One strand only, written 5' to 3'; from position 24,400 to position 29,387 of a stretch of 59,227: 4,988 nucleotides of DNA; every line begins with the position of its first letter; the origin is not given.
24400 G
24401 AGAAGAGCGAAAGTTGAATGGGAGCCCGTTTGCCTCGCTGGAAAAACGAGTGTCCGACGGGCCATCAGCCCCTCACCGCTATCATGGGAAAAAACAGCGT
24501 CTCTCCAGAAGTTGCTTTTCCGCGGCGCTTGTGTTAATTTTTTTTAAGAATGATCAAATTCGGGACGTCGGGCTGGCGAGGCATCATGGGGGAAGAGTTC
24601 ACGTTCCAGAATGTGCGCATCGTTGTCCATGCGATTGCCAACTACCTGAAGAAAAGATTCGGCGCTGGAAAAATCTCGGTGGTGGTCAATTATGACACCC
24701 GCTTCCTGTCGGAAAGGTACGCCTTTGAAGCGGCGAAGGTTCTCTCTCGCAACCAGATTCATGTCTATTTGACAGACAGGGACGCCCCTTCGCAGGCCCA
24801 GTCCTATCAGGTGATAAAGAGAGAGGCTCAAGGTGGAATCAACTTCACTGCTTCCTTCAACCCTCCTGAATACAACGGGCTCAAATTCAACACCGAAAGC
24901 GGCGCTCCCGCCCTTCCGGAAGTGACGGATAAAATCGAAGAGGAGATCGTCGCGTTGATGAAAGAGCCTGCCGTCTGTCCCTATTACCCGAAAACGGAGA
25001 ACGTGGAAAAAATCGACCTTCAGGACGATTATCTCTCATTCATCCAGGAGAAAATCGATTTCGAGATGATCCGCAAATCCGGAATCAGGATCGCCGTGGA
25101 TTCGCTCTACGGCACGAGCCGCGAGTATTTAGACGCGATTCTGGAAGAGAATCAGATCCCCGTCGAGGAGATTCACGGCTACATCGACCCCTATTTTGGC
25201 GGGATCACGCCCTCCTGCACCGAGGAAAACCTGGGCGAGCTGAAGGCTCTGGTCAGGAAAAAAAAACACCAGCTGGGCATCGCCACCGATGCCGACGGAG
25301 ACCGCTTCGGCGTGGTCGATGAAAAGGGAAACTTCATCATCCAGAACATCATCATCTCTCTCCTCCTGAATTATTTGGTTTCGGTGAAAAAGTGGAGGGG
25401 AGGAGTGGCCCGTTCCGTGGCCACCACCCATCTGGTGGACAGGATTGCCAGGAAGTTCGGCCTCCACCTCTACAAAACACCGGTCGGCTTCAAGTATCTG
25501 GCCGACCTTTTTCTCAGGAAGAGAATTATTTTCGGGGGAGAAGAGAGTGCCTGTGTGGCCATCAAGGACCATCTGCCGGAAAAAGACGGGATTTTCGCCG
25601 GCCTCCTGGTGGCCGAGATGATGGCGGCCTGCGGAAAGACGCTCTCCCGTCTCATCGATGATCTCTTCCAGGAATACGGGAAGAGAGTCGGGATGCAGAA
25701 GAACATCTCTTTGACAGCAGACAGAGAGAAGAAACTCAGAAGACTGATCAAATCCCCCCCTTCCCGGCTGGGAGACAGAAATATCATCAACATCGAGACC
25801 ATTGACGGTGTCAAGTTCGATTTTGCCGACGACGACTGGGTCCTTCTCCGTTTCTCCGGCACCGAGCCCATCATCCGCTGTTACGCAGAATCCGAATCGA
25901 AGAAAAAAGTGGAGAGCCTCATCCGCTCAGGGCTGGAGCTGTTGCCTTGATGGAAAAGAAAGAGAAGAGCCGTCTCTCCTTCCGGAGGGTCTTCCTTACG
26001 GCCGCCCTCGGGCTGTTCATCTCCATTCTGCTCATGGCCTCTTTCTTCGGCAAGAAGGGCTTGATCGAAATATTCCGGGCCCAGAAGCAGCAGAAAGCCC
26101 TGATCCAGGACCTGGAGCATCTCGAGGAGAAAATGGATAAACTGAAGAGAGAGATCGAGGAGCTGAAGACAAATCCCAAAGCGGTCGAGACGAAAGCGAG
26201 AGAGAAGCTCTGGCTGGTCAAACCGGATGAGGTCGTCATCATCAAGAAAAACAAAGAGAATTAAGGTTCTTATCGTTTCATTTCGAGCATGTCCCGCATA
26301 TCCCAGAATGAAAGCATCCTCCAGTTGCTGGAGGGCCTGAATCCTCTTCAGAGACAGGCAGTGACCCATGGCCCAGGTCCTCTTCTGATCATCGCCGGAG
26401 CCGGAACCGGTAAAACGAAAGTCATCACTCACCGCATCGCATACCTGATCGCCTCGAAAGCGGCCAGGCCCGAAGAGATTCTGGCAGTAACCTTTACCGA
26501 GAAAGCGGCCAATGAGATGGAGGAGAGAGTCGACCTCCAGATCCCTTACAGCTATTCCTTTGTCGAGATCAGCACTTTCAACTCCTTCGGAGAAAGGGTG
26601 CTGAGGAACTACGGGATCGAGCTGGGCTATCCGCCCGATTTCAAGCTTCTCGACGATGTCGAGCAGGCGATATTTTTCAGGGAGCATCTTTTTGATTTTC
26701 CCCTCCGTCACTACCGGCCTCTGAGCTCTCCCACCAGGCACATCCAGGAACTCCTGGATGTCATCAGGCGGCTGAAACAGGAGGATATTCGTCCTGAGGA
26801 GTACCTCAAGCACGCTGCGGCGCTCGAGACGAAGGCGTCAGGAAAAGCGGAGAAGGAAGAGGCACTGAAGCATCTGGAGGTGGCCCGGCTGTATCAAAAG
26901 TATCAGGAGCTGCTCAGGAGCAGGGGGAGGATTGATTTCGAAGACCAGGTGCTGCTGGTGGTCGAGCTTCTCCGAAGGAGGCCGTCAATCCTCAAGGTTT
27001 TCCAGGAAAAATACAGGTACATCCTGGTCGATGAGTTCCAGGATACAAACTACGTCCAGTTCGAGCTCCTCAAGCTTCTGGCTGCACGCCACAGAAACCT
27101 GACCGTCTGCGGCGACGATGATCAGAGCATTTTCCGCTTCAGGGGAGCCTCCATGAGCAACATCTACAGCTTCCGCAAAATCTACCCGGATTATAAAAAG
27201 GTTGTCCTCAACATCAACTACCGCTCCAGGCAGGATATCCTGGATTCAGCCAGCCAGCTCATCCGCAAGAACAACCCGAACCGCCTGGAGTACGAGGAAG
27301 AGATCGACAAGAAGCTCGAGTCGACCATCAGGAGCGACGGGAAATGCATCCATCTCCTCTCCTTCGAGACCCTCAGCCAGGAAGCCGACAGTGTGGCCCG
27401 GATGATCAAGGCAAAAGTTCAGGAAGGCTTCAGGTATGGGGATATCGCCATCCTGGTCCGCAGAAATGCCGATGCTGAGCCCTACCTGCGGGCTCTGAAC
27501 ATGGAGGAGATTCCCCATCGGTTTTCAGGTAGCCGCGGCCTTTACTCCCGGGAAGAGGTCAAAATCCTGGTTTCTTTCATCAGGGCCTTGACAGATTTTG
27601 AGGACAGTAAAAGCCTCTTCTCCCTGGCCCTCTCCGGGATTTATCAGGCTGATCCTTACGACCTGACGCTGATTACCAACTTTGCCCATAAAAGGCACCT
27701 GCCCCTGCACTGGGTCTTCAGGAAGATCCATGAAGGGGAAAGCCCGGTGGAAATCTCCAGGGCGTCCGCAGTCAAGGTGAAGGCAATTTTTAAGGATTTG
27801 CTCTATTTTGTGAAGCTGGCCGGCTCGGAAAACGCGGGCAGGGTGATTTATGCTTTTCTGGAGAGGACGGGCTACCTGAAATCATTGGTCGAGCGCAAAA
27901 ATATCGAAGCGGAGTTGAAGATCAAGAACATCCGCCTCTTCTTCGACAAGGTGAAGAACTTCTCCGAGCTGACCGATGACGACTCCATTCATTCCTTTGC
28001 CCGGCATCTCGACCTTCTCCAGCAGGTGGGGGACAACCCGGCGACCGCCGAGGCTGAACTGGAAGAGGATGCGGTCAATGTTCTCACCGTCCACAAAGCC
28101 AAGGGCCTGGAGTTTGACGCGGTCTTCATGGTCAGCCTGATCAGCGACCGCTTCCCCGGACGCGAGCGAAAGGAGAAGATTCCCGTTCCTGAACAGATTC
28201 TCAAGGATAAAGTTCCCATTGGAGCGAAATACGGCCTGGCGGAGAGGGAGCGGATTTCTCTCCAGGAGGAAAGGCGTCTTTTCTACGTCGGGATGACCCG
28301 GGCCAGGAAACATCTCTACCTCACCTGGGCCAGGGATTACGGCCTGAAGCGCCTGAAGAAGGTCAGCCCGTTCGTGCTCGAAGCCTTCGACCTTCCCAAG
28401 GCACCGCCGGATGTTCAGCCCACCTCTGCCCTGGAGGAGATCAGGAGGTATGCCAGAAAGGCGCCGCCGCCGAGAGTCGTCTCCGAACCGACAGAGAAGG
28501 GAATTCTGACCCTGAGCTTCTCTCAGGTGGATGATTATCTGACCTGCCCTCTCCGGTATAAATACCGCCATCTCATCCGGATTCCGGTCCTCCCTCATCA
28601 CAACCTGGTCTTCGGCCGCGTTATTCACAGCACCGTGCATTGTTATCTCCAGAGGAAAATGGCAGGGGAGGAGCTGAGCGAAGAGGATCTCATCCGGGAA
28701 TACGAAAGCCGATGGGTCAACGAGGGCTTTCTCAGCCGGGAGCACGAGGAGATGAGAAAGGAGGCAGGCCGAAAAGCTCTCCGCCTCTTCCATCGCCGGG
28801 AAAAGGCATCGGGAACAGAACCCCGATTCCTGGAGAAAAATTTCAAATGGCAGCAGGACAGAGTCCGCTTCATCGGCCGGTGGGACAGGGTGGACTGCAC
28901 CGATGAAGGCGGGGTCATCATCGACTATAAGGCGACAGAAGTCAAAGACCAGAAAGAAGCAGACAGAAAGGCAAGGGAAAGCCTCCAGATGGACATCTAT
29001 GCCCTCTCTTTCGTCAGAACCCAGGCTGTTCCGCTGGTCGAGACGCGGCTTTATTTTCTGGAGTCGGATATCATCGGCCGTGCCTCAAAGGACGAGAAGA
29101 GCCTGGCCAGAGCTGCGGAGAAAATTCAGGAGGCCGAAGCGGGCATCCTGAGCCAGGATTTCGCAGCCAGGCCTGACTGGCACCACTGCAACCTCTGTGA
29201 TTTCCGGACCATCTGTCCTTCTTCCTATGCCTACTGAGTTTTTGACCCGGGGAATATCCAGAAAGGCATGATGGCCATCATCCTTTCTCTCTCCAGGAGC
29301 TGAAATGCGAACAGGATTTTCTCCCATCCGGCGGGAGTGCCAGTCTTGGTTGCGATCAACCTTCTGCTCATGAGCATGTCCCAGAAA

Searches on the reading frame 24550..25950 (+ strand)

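Call 56: search_protein_families(library=pfam, proteins=[window:24550-25950:+], max_evalue=0.00001)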
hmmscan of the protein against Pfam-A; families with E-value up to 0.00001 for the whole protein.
window:24550-25950:+ (466 aa): 4 families
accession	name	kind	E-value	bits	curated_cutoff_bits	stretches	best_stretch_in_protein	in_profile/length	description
PF02878.22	PGM_PMM_I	-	7e-34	116.9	22.5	1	2-134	2-132/138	Phosphoglucomutase/phosphomannomutase, alpha/beta/alpha domain I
PF02880.22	PGM_PMM_III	-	8.6e-27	94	20.7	1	266-376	3-115/115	Phosphoglucomutase/phosphomannomutase, alpha/beta/alpha domain III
PF02879.22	PGM_PMM_II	-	2.4e-22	79.9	29.3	1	159-260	1-103/103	Phosphoglucomutase/phosphomannomutase, alpha/beta/alpha domain II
PF00408.26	PGM_PMM_IV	-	1.3e-08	35.2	23.1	1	409-457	21-61/68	Phosphoglucomutase/phosphomannomutase, C-terminal domain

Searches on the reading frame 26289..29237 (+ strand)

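Call 56: search_protein_families(library=pfam, proteins=[window:26289-29237:+], max_evalue=0.00001)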
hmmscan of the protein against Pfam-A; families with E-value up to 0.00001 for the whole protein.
window:26289-29237:+ (982 aa): 8 families
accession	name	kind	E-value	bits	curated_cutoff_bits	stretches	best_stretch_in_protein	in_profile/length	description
PF00580.27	UvrD-helicase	-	1.8e-78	264.4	23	1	17-299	1-270/271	UvrD/REP helicase N-terminal domain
PF13361.12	UvrD_C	-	3.1e-51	175.3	25.6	1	305-682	1-349/350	UvrD-like helicase C-terminal domain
PF12705.13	PDDEXK_1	-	3.8e-32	112.6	22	1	741-977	1-247/247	PD-(D/E)XK nuclease superfamily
PF13245.12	AAA_19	-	1e-22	81.2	25.1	1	21-284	1-133/134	AAA domain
PF13538.12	UvrD_C_2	-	7.9e-13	48.5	27.4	0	659-679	32-52/52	UvrD-like helicase C-terminal domain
PF21445.3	ADDB_N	-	1.2e-07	31.7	26.6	1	34-278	2-234/290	ADDB, N-terminal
PF01443.25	Viral_helicase1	-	3.7e-07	30.6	21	0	239-353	56-161/228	Viral superfamily 1 RNA helicase core domain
PF13604.12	AAA_30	-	6.8e-07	29.6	27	0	18-83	3-68/191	AAA domain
